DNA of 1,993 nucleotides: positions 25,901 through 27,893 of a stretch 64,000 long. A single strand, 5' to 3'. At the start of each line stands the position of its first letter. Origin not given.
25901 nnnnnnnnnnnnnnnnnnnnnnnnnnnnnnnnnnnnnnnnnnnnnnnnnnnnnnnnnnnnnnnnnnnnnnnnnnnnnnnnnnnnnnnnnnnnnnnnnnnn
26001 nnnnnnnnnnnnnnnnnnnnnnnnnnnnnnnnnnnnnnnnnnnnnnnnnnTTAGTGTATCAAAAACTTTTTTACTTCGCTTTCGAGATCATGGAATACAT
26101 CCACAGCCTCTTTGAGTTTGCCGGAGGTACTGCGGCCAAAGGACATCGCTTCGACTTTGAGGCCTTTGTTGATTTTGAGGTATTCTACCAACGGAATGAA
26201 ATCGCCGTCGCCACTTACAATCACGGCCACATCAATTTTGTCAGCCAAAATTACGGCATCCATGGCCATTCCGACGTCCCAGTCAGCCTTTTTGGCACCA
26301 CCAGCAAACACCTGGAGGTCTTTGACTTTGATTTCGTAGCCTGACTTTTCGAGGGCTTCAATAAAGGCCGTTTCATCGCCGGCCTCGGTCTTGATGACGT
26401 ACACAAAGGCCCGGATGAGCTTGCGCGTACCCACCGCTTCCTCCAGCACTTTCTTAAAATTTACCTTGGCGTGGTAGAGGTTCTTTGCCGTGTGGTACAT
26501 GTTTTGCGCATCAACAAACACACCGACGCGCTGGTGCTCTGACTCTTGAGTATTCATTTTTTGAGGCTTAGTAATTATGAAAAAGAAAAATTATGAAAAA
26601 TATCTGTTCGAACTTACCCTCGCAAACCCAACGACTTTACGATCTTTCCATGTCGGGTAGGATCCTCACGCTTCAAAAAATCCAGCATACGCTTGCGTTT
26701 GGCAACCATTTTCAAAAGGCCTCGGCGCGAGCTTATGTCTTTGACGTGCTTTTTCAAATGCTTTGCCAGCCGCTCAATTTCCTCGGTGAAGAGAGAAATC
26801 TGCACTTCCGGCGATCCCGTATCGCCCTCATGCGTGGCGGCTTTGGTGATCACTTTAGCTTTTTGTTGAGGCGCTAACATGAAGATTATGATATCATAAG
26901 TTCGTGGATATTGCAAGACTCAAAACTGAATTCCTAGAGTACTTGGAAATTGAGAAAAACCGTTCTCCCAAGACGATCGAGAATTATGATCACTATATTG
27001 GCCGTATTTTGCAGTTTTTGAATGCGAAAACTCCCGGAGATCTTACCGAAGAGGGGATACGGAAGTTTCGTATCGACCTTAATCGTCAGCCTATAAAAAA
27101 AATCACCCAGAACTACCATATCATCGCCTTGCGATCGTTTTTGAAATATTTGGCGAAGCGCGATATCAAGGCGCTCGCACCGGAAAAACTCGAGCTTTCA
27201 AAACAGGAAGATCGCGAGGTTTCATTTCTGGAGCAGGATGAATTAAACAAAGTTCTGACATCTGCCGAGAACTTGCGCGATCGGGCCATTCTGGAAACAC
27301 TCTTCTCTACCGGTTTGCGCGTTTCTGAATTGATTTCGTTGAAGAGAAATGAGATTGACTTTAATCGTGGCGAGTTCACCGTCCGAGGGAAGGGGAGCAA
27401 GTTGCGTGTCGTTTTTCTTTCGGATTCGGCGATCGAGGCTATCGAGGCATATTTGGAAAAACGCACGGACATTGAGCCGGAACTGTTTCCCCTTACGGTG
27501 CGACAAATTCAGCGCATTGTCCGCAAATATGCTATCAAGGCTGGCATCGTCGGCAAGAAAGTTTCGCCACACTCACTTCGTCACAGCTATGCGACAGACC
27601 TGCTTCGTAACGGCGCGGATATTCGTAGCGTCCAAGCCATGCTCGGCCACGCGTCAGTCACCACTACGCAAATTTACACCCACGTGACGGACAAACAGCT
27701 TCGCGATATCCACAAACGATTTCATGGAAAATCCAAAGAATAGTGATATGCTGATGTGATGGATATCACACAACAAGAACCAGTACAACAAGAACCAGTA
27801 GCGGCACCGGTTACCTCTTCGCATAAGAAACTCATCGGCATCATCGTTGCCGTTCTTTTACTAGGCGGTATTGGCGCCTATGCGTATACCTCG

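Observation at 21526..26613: A ~5 kb accessory islet splits the conserved rpsO-pnp gene pair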

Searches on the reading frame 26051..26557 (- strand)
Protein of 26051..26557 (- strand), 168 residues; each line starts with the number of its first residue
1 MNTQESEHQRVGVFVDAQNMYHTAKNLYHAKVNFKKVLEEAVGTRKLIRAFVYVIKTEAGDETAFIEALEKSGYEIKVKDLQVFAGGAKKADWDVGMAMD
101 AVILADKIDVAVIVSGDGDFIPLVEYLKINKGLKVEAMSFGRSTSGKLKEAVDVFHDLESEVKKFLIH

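Call 3: search_protein_families(library=pfam, proteins=[window:26051-26557:-], max_evalue=0.01)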
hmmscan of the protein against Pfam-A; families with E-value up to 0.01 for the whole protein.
window:26051-26557:- (168 aa): 1 family
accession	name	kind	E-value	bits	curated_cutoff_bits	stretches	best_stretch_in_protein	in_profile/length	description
PF01936.24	NYN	-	4.3e-36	125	24.2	1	10-159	1-145/145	NYN domain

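Call 17: find_encoding_contigs(protein=window:26051-26557:-, flank=10000, max_places=10)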
Protein window:26051-26557:- (168 aa): 5 contigs read that carry it; 3 places shown.
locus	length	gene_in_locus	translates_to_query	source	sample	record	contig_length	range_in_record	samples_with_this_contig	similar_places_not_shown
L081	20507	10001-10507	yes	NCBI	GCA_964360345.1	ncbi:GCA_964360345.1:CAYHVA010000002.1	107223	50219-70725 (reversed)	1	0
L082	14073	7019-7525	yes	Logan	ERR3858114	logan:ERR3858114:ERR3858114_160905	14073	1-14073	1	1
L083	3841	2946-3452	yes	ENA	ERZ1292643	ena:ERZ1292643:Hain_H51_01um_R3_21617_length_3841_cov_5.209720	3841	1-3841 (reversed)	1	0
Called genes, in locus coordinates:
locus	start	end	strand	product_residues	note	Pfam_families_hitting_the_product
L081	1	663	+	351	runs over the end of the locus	PF00089:Trypsin, PF10459:Peptidase_S46 (faint), PF13365:Trypsin_2, PF13180:PDZ_2, PF00595:PDZ (weak), PF17820:PDZ_6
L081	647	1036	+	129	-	-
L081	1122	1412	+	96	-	PF01541:GIY-YIG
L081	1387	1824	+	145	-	PF01668:SmpB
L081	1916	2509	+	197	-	-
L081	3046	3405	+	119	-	PF09685:MamF_MmsF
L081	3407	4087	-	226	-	-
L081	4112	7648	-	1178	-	-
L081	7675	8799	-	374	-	-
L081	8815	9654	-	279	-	PF02899:Phage_int_SAM_1, PF13102:Phage_int_SAM_5 (faint), PF13495:Phage_int_SAM_4, PF00589:Phage_integrase, PF22823:MrpR_C_cat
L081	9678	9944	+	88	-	PF00312:Ribosomal_S15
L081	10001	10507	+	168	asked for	PF01936:NYN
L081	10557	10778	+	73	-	-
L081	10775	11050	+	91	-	PF05016:ParE_toxin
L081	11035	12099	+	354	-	PF10646:Germane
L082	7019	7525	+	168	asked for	PF01936:NYN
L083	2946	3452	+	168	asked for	PF01936:NYN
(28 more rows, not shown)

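Call 38: search_protein_families(library=ncbifam, proteins=[window:26051-26557:-], max_evalue=0.1)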
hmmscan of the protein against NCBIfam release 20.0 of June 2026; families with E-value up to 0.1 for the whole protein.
window:26051-26557:- (168 aa): 1 family
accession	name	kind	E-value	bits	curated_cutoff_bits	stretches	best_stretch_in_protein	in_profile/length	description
TIGR00288.1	TIGR00288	hypoth_equivalog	1.6e-06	28.1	178.45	1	3-134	17-131/160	TIGR00288 family NYN domain-containing protein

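Call 56: find_related_loci(query=window:26051-26557:-, collection=metagenome_contigs, flank=10000)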
Query window:26051-26557:- (168 aa) in metagenome_contigs; peptide patterns used: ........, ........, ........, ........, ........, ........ (x = any residue, [..] = any of these).
370 stretches matched a pattern; 183 encode a relative of the query (tblastn E <= 1e-3); the best 80 are kept; 80 distinct loci.
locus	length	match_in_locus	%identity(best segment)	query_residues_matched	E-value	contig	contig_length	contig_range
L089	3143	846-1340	95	4-168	3e-105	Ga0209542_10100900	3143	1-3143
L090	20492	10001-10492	93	5-168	1e-101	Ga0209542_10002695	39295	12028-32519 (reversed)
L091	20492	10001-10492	93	5-168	1e-101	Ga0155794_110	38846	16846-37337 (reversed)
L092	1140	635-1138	88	1-168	7e-105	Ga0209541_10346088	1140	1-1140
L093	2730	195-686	87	5-168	1e-95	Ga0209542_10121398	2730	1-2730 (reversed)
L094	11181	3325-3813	83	6-168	3e-90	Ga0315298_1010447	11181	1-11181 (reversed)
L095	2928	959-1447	83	6-168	7e-92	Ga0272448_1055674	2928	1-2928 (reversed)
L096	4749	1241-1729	83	6-168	1e-89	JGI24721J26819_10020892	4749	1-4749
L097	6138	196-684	83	6-168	9e-90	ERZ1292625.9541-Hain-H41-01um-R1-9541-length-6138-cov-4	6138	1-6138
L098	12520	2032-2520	82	6-168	9e-90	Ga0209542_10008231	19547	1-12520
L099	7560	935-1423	82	6-168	2e-89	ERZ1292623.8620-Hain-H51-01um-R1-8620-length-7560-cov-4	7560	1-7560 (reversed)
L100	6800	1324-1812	85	6-168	3e-89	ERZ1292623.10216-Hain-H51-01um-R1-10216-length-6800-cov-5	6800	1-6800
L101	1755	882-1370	82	6-168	8e-94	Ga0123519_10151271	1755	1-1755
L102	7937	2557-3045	81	6-168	7e-89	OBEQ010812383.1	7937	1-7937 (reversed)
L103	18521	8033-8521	82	6-168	8e-89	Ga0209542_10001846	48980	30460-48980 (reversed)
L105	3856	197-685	82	6-168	7e-89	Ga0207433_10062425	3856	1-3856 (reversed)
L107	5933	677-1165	81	6-168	2e-88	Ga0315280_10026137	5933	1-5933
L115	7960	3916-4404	80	6-168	5e-87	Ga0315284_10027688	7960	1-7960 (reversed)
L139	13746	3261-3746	77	7-168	4e-84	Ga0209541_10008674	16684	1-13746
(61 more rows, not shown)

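Call 59: search_protein_families(library=pfam, proteins=[L089:1830-3134:-, L089:1362-1817:-, L093:1119-1973:+, L093:2198-2728:+, L096:1742-3373:+, L105:1593-3281:+, L107:1193-2644:+, L107:3183-4172:+, L115:4495-5469:+, L139:7015-8115:+], max_evalue=0.01)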
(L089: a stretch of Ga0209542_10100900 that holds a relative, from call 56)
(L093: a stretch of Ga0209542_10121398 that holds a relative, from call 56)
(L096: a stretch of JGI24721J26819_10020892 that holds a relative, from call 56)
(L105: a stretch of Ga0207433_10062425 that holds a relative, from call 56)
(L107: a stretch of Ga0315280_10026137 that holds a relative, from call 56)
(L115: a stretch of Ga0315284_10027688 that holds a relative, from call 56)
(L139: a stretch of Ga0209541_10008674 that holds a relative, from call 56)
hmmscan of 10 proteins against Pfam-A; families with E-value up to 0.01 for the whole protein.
L089:1830-3134:- (434 aa): 3 families
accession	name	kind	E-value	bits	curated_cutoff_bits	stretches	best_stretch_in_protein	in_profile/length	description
PF10342.15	Kre9_KNH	-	3.6e-09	37.7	24.6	1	108-191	1-86/94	Kre9/KNH-like N-terminal Ig-like domain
PF13620.12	CarboxypepD_reg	-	0.00031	21.5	32.3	0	332-371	2-47/82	Carboxypeptidase regulatory-like domain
PF17957.7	Big_7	-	0.00033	21.7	24.1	0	104-129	3-28/70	Bacterial Ig domain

L089:1362-1817:- (151 aa): 0 families

L093:1119-1973:+ (284 aa): 4 families
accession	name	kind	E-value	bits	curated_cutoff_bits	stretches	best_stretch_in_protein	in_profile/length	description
PF18765.7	Polbeta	-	2.8e-19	69.5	26.9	1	9-108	1-92/93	Polymerase beta, Nucleotidyltransferase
PF01909.29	NTP_transf_2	-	2e-10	41.3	21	1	8-100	1-90/93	Nucleotidyltransferase domain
PF01934.22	HepT-like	-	2.3e-08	34.2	23.5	1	166-265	10-107/120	Ribonuclease HepT-like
PF22600.2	MTPAP-like_central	-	0.0071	16.9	27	0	7-57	25-71/139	Poly(A) RNA polymerase, mitochondrial-like, central palm domain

L093:2198-2728:+ (176 aa): 0 families

L096:1742-3373:+ (543 aa): 0 families

L105:1593-3281:+ (562 aa): 2 families
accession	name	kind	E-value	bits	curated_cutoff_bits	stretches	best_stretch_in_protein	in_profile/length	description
PF00112.29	Peptidase_C1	-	8.9e-18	65.6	20.7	1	176-389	1-203/220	Papain family cysteine protease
PF03051.21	Peptidase_C1_2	-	0.0049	16.2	22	1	351-395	359-404/438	Peptidase C1-like family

L107:1193-2644:+ (483 aa): 3 families
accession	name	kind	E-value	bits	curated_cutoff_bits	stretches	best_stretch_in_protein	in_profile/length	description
PF13583.11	Reprolysin_4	-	8.7e-07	29.2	22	1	187-252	130-184/203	Metallo-peptidase family M12B Reprolysin-like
PF13688.12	Reprolysin_5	-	0.0017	19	27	1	177-209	121-158/196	Metallo-peptidase family M12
PF13574.12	Reprolysin_2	-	0.0096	16.2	27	0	187-246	120-175/195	Metallo-peptidase family M12B Reprolysin-like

L107:3183-4172:+ (329 aa): 0 families

L115:4495-5469:+ (324 aa): 0 families

L139:7015-8115:+ (366 aa): 1 family
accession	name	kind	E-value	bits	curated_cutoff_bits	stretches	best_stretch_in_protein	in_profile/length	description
PF18915.5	DUF5667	-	3.2e-09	37.5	27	1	76-163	2-87/99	Domain of unknown function (DUF5667)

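Call 72: search_solved_structures(query=window:26051-26557:-, max_evalue=0.01)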
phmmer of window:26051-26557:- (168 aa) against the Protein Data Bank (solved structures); distinct sequences matched with E-value up to 0.01: 1.
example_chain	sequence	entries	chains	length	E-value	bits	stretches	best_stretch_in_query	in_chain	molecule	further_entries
2qip_A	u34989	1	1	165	1e-21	80.9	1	2-159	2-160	Protein of unknown function VPA0982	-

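Call 73: search_protein_families(library=padloc, proteins=[window:26051-26557:-], max_evalue=0.01)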
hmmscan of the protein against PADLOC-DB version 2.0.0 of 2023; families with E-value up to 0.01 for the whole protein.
window:26051-26557:- (168 aa): 2 families
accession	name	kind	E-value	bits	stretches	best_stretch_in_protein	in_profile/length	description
PDLC01154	NYN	-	6.5e-10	36.9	1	12-157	149-294/310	"LabA-like protein, NYN family nuclease"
PDLC04163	HEC-09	-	6.9e-06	23.8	1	89-152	104-168/203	-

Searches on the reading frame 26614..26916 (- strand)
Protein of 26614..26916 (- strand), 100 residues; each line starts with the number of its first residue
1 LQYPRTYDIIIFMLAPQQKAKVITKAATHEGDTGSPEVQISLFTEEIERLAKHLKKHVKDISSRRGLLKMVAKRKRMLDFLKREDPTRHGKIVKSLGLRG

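Call 4: search_protein_families(library=pfam, proteins=[window:26614-26916:-], max_evalue=0.01)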
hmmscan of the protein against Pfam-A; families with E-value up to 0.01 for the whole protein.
window:26614-26916:- (100 aa): 1 family
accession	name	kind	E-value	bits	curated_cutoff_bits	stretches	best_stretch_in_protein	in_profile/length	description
PF00312.27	Ribosomal_S15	-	1.1e-29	102.8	31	1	19-99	1-81/81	Ribosomal protein S15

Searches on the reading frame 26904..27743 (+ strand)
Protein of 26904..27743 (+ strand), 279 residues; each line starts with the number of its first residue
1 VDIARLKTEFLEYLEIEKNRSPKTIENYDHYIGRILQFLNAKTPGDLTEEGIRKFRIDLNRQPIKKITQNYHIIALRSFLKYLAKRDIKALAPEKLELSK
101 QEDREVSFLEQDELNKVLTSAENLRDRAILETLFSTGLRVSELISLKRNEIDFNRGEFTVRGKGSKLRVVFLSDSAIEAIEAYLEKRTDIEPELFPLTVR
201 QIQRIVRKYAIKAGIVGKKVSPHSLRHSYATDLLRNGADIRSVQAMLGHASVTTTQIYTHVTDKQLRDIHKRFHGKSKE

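Call 4: search_protein_families(library=pfam, proteins=[window:26904-27743:+], max_evalue=0.01)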
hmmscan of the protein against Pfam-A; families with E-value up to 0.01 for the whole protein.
window:26904-27743:+ (279 aa): 5 families
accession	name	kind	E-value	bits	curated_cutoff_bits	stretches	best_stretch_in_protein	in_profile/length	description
PF00589.27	Phage_integrase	-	1.2e-42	146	27.1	1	108-264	2-171/172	Phage integrase family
PF02899.23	Phage_int_SAM_1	-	2.6e-13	50.5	22.3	1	9-86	3-82/83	Phage integrase, N-terminal SAM-like domain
PF13495.12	Phage_int_SAM_4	-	1.4e-11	45.1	27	1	9-89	4-84/85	Phage integrase, N-terminal SAM-like domain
PF13102.12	Phage_int_SAM_5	-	2.7e-06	28.1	22.3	1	15-90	11-89/98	Phage integrase SAM-like domain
PF25167.1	DUF7829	-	0.0078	16.1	28.6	0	60-151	60-148/224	Domain of unknown function (DUF7829)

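Call 38: search_protein_families(library=ncbifam, proteins=[window:26904-27743:+], max_evalue=0.1)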
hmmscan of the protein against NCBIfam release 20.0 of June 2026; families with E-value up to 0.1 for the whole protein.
window:26904-27743:+ (279 aa): 15 families
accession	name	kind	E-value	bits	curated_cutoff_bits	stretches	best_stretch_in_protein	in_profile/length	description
NF040815.2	recomb_XerA_Arch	equivalog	1.9e-74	250.6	220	1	9-268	2-261/263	site-specific tyrosine recombinase/integron integrase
TIGR02224.1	recomb_XerC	equivalog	1.7e-69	234.5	335.15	1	9-278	2-294/295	tyrosine recombinase XerC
TIGR02225.1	recomb_XerD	equivalog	3.4e-68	230.1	329.6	1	9-275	2-288/290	site-specific tyrosine recombinase XerD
NF001399.0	PRK00283.1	subfamily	7e-67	225.8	279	1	8-277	10-299/300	tyrosine recombinase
NF002331.0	PRK01287.1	subfamily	1.2e-42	146.1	371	1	60-275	91-326/365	site-specific tyrosine recombinase XerC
TIGR02249.1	integrase_gron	subfamily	1.3e-41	143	265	2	199-267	239-306/315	integron integrase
NF003462.0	PRK05084.1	equivalog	3.1e-29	101.8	267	1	121-271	192-354/360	tyrosine recombinase XerS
NF011946.0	PRK15417.1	equivalog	4.3e-26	91.9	435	2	202-263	257-317/337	integron integrase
NF007371.0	PRK09871.1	subfamily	3.5e-14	52.8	222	1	115-264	17-177/198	tyrosine-type DNA invertase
NF007370.0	PRK09870.1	subfamily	1.8e-10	40.8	221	1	102-276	6-194/200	tyrosine-type DNA invertase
NF040693.1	recomb_GmtY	equivalog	1.1e-09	38.1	340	1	220-267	391-438/441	gamma-mobile-trio recombinase GmtY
NF041502.1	integrase_1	equivalog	9.1e-08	31.3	350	1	171-271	264-370/484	site-specific integrase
NF002685.0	PRK02436.1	equivalog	3.1e-07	30.5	178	1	17-258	11-243/245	site-specific tyrosine recombinase XerD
NF009059.0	PRK12393.1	equivalog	0.0047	15.7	543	1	166-265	153-254/460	amidohydrolase family protein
NF047926.1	integrase_GmtZ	equivalog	0.026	12.5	600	1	221-269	429-478/784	gamma-mobile-trio integrase GmtZ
